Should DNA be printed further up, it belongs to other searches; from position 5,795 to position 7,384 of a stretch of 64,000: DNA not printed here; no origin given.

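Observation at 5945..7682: B12-radical SAM enzyme with an overlapping upstream Cys-motif partner gene (possible split or frameshifted SPASM-like module)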

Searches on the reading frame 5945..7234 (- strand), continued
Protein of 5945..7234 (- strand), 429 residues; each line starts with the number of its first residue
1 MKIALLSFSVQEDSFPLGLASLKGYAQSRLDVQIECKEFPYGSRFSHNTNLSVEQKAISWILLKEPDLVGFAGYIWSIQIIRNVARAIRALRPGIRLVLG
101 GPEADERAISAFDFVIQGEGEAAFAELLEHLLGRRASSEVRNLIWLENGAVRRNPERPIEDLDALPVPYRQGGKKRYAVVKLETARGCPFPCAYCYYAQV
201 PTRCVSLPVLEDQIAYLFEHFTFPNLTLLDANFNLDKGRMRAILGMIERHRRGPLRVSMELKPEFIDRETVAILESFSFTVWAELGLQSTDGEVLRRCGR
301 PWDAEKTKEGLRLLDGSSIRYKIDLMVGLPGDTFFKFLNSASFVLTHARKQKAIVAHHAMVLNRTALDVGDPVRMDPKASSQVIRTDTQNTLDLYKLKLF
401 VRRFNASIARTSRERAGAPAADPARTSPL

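Call 14: find_encoding_contigs(protein=P0010, flank=5000, max_places=2)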
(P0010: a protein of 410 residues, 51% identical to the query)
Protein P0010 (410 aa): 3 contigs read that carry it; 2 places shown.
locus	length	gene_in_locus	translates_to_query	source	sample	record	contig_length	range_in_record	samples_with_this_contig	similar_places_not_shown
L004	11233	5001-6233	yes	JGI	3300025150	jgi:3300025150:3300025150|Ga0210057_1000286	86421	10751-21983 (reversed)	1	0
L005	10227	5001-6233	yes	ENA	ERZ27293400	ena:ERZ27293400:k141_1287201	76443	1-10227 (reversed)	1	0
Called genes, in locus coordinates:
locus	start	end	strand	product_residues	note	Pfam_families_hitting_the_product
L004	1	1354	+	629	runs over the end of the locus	PF17214:KH_TffA, PF00753:Lactamase_B, PF16661:Lactamase_B_6, PF23023:Anti-Pycsar_Apyc1 (weak), PF12706:Lactamase_B_2, PF10996:Beta-Casp, PF07521:RMMBL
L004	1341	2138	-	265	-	-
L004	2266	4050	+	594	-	-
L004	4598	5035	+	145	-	-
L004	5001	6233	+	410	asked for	PF02310:B12-binding, PF04055:Radical_SAM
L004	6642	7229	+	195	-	-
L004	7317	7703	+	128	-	PF00856:SET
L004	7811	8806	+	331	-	PF14398:ATPgrasp_YheCD, PF02955:GSH-S_ATP, PF08443:RimK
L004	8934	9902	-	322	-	PF24827:AstE_AspA_cat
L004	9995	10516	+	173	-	PF12802:MarR_2 (weak), PF24034:DUF7343 (weak)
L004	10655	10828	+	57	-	PF00403:HMA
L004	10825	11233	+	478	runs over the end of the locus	PF00403:HMA, PF02683:DsbD_TM, PF13386:DsbD_2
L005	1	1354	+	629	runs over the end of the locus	PF17214:KH_TffA, PF00753:Lactamase_B, PF16661:Lactamase_B_6, PF23023:Anti-Pycsar_Apyc1 (weak), PF12706:Lactamase_B_2, PF10996:Beta-Casp, PF07521:RMMBL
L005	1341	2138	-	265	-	-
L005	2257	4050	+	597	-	-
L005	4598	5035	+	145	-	-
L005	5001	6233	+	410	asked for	PF02310:B12-binding, PF04055:Radical_SAM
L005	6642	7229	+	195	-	-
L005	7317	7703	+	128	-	PF00856:SET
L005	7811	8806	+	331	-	PF14398:ATPgrasp_YheCD, PF02955:GSH-S_ATP, PF08443:RimK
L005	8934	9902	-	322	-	PF24827:AstE_AspA_cat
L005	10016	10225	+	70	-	?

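Call 17: find_encoding_contigs(protein=P0020, flank=5000, max_places=1)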
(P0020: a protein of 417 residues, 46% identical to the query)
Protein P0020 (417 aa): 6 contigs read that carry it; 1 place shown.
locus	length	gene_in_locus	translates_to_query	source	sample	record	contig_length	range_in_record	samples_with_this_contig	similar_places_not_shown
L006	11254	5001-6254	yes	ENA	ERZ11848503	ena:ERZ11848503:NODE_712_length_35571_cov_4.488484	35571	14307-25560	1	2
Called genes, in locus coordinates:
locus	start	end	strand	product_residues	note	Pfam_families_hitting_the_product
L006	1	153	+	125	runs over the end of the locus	-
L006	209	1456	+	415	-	PF00438:S-AdoMet_synt_N, PF02772:S-AdoMet_synt_M, PF02773:S-AdoMet_synt_C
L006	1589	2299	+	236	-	PF13576:Pentapeptide_3 (faint), PF00805:Pentapeptide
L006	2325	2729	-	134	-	-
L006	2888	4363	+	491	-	-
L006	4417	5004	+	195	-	-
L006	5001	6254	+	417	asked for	PF02310:B12-binding, PF04055:Radical_SAM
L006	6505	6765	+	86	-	-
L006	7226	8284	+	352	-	PF01336:tRNA_anti-codon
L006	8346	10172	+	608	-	-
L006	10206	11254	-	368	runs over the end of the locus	-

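Call 18: find_encoding_contigs(protein=P0026, flank=5000, max_places=1)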
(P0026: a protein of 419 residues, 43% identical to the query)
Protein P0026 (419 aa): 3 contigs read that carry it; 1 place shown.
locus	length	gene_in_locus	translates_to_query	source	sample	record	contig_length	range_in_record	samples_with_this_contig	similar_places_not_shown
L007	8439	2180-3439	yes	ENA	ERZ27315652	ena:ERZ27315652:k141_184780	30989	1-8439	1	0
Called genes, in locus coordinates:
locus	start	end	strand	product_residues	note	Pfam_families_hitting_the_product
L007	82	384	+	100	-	PF02579:Nitro_FeMo-Co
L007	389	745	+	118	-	PF02579:Nitro_FeMo-Co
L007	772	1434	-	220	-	PF20582:UPF0758_N, PF04002:RadC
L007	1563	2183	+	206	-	-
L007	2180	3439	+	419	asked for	PF02310:B12-binding, PF04055:Radical_SAM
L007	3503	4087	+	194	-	PF00160:Pro_isomerase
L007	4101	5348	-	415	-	PF01136:Peptidase_U32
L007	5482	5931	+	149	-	-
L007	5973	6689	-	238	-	PF01963:TraB_PrgY_gumN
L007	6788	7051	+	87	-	-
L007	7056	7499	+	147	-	PF02681:DUF212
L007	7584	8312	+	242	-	-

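Call 25: find_related_loci(query=A2, collection=genome_contigs, flank=4000)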
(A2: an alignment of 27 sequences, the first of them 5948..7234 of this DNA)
Query A2 (429 aa) in genome_contigs; peptide patterns used: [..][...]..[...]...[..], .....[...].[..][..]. (x = any residue, [..] = any of these).
600 stretches matched a pattern (row limit reached: there are more); 586 encode a relative of the query (tblastn E <= 1e-3); the best 80 are kept; 80 distinct loci.
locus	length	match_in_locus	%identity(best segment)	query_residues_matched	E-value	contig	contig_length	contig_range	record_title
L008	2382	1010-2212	48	1-408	3e-139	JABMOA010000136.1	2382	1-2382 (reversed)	MAG: Candidatus Woesearchaeota archaeon isolate bin.502 k141_6764139, whole genome shotgun sequence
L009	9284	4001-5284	47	1-415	2e-126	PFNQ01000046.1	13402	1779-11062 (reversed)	MAG: Candidatus Woesearchaeota archaeon CG_4_10_14_0_2_um_filter_33_13 CG_4_10_14_0.2_scaffold_2245_c, whole genome shot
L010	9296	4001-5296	44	1-408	1e-113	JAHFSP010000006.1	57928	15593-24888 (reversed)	MAG: Candidatus Woesearchaeota archaeon isolate nzgw60 NODE_164_length_57929_cov_5.288991, whole genome shotgun sequence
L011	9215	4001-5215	46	1-406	3e-121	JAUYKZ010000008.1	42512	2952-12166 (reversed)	MAG: archaeon isolate C24_metabat.bin.228 C24_k141_27868, whole genome shotgun sequence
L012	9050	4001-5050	33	2-346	6e-53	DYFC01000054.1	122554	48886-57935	MAG TPA_asm: Nitrospira japonica isolate Tomsk_35_41 Tomsk_k141_71365, whole genome shotgun sequence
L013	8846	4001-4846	33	61-337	2e-44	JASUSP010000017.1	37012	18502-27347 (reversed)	MAG: Tepidanaerobacteraceae bacterium isolate DJKA97_NP-J24_bin.14 scaffold_302, whole genome shotgun sequence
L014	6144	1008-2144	28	1-368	3e-41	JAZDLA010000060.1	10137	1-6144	MAG: Candidatus Omnitrophota bacterium isolate MEGAHIT-group-0.561 k141_7831998, whole genome shotgun sequence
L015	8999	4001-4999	30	1-340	2e-40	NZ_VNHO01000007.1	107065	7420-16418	Thermosediminibacter litoriperuensis strain DSM 16647 Ga0056050_scaffold00007.7, whole genome shotgun sequence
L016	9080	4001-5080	29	1-340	3e-40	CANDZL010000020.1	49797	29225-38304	MAG TPA_asm: uncultured Hungatella sp. isolate SRR18439530_bin.9_metawrap_v1.3_MAG genome assembly, contig: NODE.172_len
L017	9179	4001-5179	31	2-388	1e-53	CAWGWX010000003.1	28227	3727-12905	MAG: Nitrospirota bacterium isolate MFD04408.bin.2.83 genome assembly, contig: contig_118784, whole genome shotgun seque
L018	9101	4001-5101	28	2-368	6e-39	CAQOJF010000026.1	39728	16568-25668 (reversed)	MAG TPA_asm: uncultured Eubacterium sp. isolate MGBC163646 genome assembly, contig: MGBC163646.26, whole genome shotgun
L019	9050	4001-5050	29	9-345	8e-39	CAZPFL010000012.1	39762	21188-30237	MAG TPA_asm: uncultured Rhodospirillaceae bacterium isolate SRP214966_co3_48 genome assembly, contig: NODE_897_length_39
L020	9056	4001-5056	28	1-344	2e-38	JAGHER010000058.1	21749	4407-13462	MAG: Lachnospiraceae bacterium isolate MAG.129 k127_217080, whole genome shotgun sequence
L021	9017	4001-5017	27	1-340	3e-38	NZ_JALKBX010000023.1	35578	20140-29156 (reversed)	Natroniella acetigena strain Z-7937 Nacet_23, whole genome shotgun sequence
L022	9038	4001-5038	30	1-340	2e-38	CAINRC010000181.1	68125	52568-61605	MAG: uncultured Geobacteraceae bacterium isolate MJ130617A_bin-286 genome assembly, contig: bin-286:181/182, whole genom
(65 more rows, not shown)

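Call 31: search_protein_families(library=pfam, proteins=[L017:3133-3993:+, L012:3136-3993:+, L002:5463-6023:+, L003:4358-5023:+, L010:3220-4023:+], max_evalue=1)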
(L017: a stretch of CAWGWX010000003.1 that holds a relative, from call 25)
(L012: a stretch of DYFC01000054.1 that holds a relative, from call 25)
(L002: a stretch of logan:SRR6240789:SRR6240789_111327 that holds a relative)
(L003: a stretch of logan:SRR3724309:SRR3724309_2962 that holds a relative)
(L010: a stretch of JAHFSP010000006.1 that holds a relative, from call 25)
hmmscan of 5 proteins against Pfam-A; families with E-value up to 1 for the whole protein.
L017:3133-3993:+ (287 aa): 3 families
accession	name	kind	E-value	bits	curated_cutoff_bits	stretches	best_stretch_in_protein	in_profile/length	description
PF04055.27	Radical_SAM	-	2.2e-15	57.7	29.5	1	11-162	2-162/166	Radical SAM superfamily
PF13353.11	Fer4_12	-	0.024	15.4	22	1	15-88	21-95/137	4Fe-4S single cluster domain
PF01930.23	Cas_Cas4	-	0.059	13.9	22.7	1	221-255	126-159/160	Domain of unknown function DUF83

L012:3136-3993:+ (286 aa): 2 families
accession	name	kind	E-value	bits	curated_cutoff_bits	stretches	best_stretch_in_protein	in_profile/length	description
PF04055.27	Radical_SAM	-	4.3e-12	47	29.5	1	15-162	2-162/166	Radical SAM superfamily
PF13353.11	Fer4_12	-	0.3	11.8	22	0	38-93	41-99/137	4Fe-4S single cluster domain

L002:5463-6023:+ (187 aa): 0 families

L003:4358-5023:+ (222 aa): 1 family
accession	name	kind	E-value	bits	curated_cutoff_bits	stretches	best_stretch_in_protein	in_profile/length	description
PF24134.1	DUF7401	-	0.15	12.7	27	1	40-100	5-64/116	Domain of unknown function (DUF7401)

L010:3220-4023:+ (268 aa): 0 families

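Call 32: search_protein_families(library=ncbifam, proteins=[L017:3133-3993:+, L012:3136-3993:+, L002:5463-6023:+, L017:3992-5266:+], max_evalue=0.1)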
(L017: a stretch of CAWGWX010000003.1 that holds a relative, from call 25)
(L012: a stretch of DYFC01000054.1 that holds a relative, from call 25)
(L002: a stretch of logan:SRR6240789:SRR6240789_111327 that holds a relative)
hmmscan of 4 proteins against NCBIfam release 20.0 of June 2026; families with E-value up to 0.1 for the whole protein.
L017:3133-3993:+ (287 aa): 46 families (the best 25 are shown)
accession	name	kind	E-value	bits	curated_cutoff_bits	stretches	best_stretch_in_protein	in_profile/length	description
NF038332.1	rSAM_rare_HxsC4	exception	3.1e-31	108.8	500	2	10-178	18-193/335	radical SAM protein HxsC4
TIGR03977.1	rSAM_pair_HxsC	equivalog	2.8e-26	92.1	267.9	1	9-257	28-288/292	His-Xaa-Ser system radical SAM maturase HxsC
NF050035.1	rSAM_WgK_link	exception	6.3e-15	55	650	1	9-172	12-177/367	radical SAM/SPASM peptide maturase WgkB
TIGR04055.1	rSAM_NirJ2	equivalog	3.3e-14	53.1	500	1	14-170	8-165/326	putative heme d1 biosynthesis radical SAM protein NirJ2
TIGR04347.1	pseudo_SAM_Halo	equivalog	1.6e-13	50.7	525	1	14-176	46-209/390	TIGR04347 family pseudo-SAM/SPASM protein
NF045702.1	rSAM_GDGT_ether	equivalog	2e-13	49.8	450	1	9-108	89-198/486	tetraether lipid synthase Tes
TIGR02668.1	moaA_archaeal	equivalog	1.7e-12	47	325.25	1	10-137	14-144/303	GTP 3',8-cyclase MoaA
TIGR04250.1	SCM_rSAM_ScmE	equivalog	4.4e-12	45.6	400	1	9-165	6-164/358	SynChlorMet cassette radical SAM/SPASM protein ScmE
TIGR04303.1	GeoRSP_rSAM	equivalog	5.9e-12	45.8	400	1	12-174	11-172/325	GeoRSP system radical SAM/SPASM protein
TIGR04545.1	rSAM_ahbD_hemeb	equivalog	9.7e-12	45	500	1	47-171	47-167/339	heme b synthase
NF045646.2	rSAM_Se_TrsS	equivalog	8.9e-11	41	490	1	12-102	92-189/441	radical SAM (seleno)protein TrsS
TIGR04133.1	rSAM_w_lipo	hypoth_equivalog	9.5e-11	41.2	425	1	15-174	33-197/350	TIGR04133 family radical SAM/SPASM protein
NF001199.0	PRK00164.2-1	equivalog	9.9e-11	41.3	231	1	10-137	16-146/308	GTP 3',8-cyclase MoaA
TIGR04466.1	rSAM_BlsE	equivalog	1.1e-10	41.5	400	1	10-178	7-174/327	cytosylglucuronate decarboxylase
TIGR04546.1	rSAM_ahbC_deAc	equivalog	1.4e-10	40.6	650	1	13-175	46-209/390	12,18-didecarboxysiroheme deacetylase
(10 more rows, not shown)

L012:3136-3993:+ (286 aa): 43 families (the best 25 are shown)
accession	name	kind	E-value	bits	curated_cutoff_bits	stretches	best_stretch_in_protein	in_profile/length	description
TIGR03977.1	rSAM_pair_HxsC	equivalog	1.8e-22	79.6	267.9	1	12-163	27-187/292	His-Xaa-Ser system radical SAM maturase HxsC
NF038332.1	rSAM_rare_HxsC4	exception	1.9e-22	79.9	500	1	14-147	18-160/335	radical SAM protein HxsC4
TIGR04545.1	rSAM_ahbD_hemeb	equivalog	1.7e-15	57.3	500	1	19-172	9-168/339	heme b synthase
TIGR04055.1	rSAM_NirJ2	equivalog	3.1e-13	49.9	500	1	18-172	8-167/326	putative heme d1 biosynthesis radical SAM protein NirJ2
TIGR02668.1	moaA_archaeal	equivalog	3.2e-13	49.3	325.25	1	13-167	13-174/303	GTP 3',8-cyclase MoaA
TIGR04054.1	rSAM_NirJ1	equivalog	7.7e-13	47.8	650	1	18-176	44-207/387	putative heme d1 biosynthesis radical SAM protein NirJ1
NF001199.0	PRK00164.2-1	equivalog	1.1e-12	47.7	231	1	13-166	15-175/308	GTP 3',8-cyclase MoaA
TIGR04051.1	rSAM_NirJ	equivalog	2.3e-12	46.6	515.45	1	19-178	11-175/354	heme d1 biosynthesis radical SAM protein NirJ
TIGR04303.1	GeoRSP_rSAM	equivalog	4.7e-12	46.1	400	1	17-170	12-168/325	GeoRSP system radical SAM/SPASM protein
TIGR04053.2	TIGR04053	equivalog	9.6e-12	44.8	395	2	40-171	49-178/366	TIGR04053 family radical SAM/SPASM domain-containing protein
TIGR04250.1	SCM_rSAM_ScmE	equivalog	2e-11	43.4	400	1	16-165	9-164/358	SynChlorMet cassette radical SAM/SPASM protein ScmE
TIGR04251.1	SCM_rSAM_ScmF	equivalog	4.8e-11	42.6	400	1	14-182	8-185/353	SynChlorMet cassette radical SAM/SPASM protein ScmF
TIGR04546.1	rSAM_ahbC_deAc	equivalog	7.7e-11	41.4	650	1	18-174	47-208/390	12,18-didecarboxysiroheme deacetylase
TIGR04347.1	pseudo_SAM_Halo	equivalog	4.9e-10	39.2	525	1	48-180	85-213/390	TIGR04347 family pseudo-SAM/SPASM protein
TIGR02666.1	moaA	equivalog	3.8e-09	36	284.05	1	13-166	13-180/336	GTP 3',8-cyclase MoaA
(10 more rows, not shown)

L002:5463-6023:+ (187 aa): 0 families

L017:3992-5266:+ (425 aa): 47 families (the best 25 are shown)
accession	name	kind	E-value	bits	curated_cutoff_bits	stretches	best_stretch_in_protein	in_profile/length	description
NF033712.0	B12_rSAM_KedN5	subfamily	2.6e-55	187.8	700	1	17-381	17-396/624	KedN5 family methylcobalamin-dependent radical SAM C-methyltransferase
TIGR02026.1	BchE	equivalog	6e-32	111.1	481.35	1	39-376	40-387/497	magnesium-protoporphyrin IX monomethyl ester anaerobic oxidative cyclase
TIGR03471.1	HpnJ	equivalog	7.9e-32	110.7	577.6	1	79-387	85-398/472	hopanoid biosynthesis associated radical SAM protein HpnJ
TIGR04479.1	bcpD_PhpK_rSAM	subfamily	2.8e-27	95.3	600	1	9-382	64-437/504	PhpK family radical SAM P-methyltransferase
TIGR03975.1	rSAM_ocin_1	subfamily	1.1e-22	80.3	281.85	1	53-346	119-422/606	RiPP maturation radical SAM C-methyltransferase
TIGR04013.1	B12_SAM_MJ_1487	hypoth_equivalog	1.3e-22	80.2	251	1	50-375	30-356/382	TIGR04013 family B12-binding domain/radical SAM domain-containing protein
TIGR04072.2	rSAM_ladder_B12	equivalog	8e-22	77.5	360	1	73-385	81-381/443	lipid biosynthesis B12-binding/radical SAM protein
NF050148.1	rSAM_ApyD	equivalog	1.4e-21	76.6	750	1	56-376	68-393/645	RiPP biosynthesis radical SAM protein ApyD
NF038361.1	rSAM_Sden_1168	equivalog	7.4e-19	67.7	575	1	55-404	133-501/560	Sden_1168 family B12-binding radical SAM P-methyltransferase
TIGR04385.1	B12_rSAM_cofa1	equivalog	8.2e-18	64.8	450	1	77-353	85-362/438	B12 lower ligand biosynthesis radical SAM protein BzaD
TIGR01212.1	TIGR01212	equivalog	8e-15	54.7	180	1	282-377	129-228/302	tRNA modification radical SAM protein MnmL/YtqA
TIGR04367.1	HpnR_B12_rSAM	equivalog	1.5e-13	50.1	650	1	38-375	36-372/490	hopanoid C-3 methylase HpnR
TIGR04014.1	B12_SAM_MJ_0865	equivalog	2e-13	49.9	360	1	96-375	73-357/434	methyl-coenzyme M reductase glutamine C-methyltransferase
NF006064.0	PRK08207.2-2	equivalog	2.3e-13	50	504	1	273-376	247-350/465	coproporphyrinogen III oxidase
TIGR03994.1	rSAM_HemZ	equivalog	1.8e-12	47.1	321.4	1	242-379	151-291/401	coproporphyrinogen dehydrogenase HemZ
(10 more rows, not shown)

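Call 45: search_solved_structures(query=A2, max_evalue=0.001)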
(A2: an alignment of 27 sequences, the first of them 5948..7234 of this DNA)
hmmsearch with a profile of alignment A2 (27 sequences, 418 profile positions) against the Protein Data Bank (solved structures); distinct sequences matched with E-value up to 0.001: 12.
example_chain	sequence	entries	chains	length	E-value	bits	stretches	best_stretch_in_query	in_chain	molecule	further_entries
9n1b_A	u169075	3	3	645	7.9e-33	117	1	3-376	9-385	Radical SAM protein | Radical SAM enzyme CysS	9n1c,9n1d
7kdx_A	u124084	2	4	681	7.2e-27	97.4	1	66-352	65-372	Methyltransferase TokK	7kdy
5ul2_A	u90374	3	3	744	6.3e-11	44.9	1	57-330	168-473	OxsB protein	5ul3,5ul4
9ccb_A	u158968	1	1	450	7.8e-08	34.7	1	95-214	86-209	Radical SAM core domain-containing protein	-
6iad_A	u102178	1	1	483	2e-07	33.3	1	248-337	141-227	Histone acetyltransferase, ELP3 family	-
6iaz_A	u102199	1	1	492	2.1e-07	33.3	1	248-337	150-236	Histone acetyltransferase, ELP3 family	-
6ia8_A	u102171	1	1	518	2.2e-07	33.2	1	248-337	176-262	Histone acetyltransferase, ELP3 family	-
1olt_A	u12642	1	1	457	1e-05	27.7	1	237-342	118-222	OXYGEN-INDEPENDENT COPROPORPHYRINOGEN III OXIDASE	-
5l7l_A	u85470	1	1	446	0.00023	23.3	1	256-344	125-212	ELP3 family, ELP3 family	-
6ia6_A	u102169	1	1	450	0.00023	23.3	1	256-344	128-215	ELP3 family, ELP3 family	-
5l7j_A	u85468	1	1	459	0.00024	23.2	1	256-344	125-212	ELP3 family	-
6fd2_B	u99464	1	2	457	0.00071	21.6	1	180-357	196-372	Putative apramycin biosynthetic oxidoreductase 4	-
